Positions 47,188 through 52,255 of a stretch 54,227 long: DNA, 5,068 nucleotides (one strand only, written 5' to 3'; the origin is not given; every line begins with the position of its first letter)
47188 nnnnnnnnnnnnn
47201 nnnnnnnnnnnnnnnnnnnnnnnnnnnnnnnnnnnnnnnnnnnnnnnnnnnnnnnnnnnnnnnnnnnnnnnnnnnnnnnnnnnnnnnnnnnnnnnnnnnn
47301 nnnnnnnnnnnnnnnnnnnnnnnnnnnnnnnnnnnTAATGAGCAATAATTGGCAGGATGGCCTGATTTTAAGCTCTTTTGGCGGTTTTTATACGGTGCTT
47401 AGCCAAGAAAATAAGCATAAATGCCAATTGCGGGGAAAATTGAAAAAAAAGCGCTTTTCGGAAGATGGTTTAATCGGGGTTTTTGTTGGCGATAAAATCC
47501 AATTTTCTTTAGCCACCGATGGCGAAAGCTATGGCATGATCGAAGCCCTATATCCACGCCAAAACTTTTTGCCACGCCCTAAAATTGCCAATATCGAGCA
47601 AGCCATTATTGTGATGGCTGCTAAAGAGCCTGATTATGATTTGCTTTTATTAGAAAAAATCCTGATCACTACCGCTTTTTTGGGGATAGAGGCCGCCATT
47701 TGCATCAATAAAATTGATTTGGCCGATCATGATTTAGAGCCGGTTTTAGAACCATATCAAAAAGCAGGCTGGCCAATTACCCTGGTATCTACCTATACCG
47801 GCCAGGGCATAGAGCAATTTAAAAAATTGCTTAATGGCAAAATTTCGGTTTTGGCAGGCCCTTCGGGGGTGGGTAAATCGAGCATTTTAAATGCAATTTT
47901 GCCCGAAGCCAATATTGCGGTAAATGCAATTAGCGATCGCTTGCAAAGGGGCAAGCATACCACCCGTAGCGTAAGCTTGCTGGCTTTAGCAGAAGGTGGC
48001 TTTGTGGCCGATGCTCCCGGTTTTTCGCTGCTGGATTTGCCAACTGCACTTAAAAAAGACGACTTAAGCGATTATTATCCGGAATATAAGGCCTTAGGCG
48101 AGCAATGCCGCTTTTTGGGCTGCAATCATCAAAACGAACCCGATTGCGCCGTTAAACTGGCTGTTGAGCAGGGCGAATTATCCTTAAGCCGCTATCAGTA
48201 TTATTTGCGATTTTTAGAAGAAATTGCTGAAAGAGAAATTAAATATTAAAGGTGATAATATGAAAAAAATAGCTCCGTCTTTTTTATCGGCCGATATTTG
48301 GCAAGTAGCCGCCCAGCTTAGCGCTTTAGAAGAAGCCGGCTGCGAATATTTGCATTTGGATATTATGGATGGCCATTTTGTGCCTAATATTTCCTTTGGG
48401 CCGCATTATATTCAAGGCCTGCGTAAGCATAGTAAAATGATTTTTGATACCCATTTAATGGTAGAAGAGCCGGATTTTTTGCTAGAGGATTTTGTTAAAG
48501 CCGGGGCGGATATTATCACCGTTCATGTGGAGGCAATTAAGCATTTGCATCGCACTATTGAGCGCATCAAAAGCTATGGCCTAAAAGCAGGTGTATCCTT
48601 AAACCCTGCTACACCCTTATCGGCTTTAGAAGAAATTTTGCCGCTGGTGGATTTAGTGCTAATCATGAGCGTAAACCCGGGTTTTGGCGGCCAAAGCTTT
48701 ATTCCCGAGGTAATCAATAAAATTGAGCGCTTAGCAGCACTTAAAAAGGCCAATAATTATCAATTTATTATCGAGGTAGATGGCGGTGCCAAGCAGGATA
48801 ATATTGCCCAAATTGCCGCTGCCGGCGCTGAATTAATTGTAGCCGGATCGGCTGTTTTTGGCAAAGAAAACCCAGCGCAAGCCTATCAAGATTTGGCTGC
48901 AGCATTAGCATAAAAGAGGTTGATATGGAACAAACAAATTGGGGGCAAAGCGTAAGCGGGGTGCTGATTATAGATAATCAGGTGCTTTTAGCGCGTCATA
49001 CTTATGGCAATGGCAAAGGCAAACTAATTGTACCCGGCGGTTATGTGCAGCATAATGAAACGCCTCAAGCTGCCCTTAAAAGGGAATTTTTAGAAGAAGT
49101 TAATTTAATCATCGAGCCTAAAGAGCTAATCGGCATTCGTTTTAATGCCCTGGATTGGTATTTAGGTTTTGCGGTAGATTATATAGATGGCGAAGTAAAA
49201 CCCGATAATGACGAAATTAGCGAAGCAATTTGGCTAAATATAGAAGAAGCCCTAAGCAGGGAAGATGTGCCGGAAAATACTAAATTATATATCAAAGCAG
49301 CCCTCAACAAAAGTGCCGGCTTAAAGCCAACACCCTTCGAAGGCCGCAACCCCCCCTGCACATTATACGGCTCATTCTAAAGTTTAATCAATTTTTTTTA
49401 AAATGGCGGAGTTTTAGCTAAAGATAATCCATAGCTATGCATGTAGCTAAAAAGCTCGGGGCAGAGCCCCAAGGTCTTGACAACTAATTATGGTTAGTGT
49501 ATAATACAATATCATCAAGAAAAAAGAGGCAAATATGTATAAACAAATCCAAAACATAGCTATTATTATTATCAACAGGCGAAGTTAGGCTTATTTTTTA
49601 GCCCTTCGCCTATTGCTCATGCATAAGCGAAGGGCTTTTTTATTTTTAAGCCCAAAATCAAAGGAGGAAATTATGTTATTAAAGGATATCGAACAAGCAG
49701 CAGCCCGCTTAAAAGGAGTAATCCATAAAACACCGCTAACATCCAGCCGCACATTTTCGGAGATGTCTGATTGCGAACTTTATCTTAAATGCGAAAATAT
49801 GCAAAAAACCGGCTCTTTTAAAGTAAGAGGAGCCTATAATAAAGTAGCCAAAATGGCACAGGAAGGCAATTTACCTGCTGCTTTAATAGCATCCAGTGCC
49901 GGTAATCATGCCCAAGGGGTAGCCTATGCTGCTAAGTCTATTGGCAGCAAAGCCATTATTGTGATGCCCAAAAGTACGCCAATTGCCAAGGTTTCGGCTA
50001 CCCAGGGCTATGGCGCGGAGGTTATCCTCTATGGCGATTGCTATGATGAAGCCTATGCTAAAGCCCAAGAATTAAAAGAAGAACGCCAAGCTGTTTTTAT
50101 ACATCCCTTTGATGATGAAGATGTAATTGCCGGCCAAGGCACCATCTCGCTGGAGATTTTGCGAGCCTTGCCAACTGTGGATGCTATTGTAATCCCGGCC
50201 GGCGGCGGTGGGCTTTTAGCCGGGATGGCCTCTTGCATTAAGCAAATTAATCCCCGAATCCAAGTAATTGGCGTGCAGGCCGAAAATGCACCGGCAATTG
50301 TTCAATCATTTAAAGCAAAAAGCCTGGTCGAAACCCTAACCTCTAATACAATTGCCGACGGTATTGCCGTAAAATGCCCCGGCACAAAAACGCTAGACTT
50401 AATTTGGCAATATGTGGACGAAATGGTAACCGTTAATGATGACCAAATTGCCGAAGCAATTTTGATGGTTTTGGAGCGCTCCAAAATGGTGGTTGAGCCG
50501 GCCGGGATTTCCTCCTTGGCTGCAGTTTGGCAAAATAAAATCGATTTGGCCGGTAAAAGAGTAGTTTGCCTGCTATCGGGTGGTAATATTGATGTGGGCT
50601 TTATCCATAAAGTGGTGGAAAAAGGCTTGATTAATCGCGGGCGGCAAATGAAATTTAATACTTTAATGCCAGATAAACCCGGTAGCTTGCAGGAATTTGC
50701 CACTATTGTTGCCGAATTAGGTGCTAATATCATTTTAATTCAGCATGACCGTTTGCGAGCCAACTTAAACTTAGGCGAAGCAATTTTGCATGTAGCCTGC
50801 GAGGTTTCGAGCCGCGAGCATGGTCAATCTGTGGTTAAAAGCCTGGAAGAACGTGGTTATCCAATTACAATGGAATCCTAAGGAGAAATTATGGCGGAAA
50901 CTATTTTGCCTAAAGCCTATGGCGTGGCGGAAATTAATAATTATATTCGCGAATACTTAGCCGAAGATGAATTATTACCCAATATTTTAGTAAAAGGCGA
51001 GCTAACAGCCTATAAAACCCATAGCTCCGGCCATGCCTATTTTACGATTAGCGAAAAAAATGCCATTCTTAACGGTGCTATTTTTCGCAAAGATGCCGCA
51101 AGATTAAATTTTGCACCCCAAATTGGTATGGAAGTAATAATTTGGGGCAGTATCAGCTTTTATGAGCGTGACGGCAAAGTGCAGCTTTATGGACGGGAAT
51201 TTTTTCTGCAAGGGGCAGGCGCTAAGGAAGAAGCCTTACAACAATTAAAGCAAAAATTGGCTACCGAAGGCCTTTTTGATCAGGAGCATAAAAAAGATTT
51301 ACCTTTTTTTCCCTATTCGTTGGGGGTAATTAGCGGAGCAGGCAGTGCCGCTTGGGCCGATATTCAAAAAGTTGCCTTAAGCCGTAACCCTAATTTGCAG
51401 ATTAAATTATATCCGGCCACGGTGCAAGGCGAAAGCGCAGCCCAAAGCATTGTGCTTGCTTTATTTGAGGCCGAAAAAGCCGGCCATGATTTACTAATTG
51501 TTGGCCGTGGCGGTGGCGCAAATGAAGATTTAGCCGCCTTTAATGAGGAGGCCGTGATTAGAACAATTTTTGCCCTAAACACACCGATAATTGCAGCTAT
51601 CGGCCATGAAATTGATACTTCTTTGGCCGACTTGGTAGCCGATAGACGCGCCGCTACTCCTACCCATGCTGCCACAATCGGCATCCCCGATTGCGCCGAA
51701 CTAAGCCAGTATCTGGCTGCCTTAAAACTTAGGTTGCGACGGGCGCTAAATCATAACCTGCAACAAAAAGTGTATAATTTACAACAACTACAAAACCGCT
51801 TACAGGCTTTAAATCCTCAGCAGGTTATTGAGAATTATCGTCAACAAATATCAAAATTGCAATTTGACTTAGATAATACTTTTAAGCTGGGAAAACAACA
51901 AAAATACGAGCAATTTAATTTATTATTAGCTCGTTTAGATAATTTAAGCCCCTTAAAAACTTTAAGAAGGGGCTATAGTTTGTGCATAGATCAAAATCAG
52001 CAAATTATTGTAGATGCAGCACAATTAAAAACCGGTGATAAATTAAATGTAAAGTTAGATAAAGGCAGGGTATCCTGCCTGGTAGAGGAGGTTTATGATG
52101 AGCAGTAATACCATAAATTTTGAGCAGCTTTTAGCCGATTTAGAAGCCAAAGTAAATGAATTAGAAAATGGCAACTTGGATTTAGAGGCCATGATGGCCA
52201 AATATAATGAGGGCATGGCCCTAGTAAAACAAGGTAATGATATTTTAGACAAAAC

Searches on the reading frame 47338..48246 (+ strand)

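Call 79: search_protein_families(library=pfam, proteins=[window:47338-48246:+], max_evalue=0.00001)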
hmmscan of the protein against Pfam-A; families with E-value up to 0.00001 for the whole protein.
window:47338-48246:+ (303 aa): 2 families
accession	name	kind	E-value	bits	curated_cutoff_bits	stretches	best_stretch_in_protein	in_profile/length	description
PF03193.22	RsgA_GTPase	-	1.8e-51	174.9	30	1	72-234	2-173/174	RsgA GTPase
PF16745.11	RsgA_N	-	5.6e-11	42.5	27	1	8-65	2-53/54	RsgA N-terminal domain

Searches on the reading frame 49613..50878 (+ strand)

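Call 79: search_protein_families(library=pfam, proteins=[window:49613-50878:+], max_evalue=0.00001)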
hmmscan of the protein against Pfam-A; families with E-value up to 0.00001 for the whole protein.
window:49613-50878:+ (422 aa): 2 families
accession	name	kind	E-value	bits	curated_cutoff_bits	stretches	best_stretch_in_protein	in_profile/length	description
PF00291.31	PALP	-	2.4e-86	290.2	35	1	36-323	4-295/295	Pyridoxal-phosphate dependent enzyme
PF01842.31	ACT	-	8.4e-06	25.9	27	0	350-411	5-64/66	ACT domain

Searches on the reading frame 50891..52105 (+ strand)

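Call 79: search_protein_families(library=pfam, proteins=[window:50891-52105:+], max_evalue=0.00001)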
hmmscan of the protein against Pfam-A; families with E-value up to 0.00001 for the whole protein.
window:50891-52105:+ (405 aa): 3 families
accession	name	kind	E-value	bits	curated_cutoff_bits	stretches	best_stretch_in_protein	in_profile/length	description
PF02601.20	Exonuc_VII_L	-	1.3e-88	298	35.9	2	128-340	1-212/315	Exonuclease VII, large subunit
PF13742.12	tRNA_anti_2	-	4.3e-23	81.8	27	1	11-102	2-92/95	OB-fold nucleic acid binding domain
PF01336.31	tRNA_anti-codon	-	1e-07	32.2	27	1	33-103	2-71/75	OB-fold nucleic acid binding domain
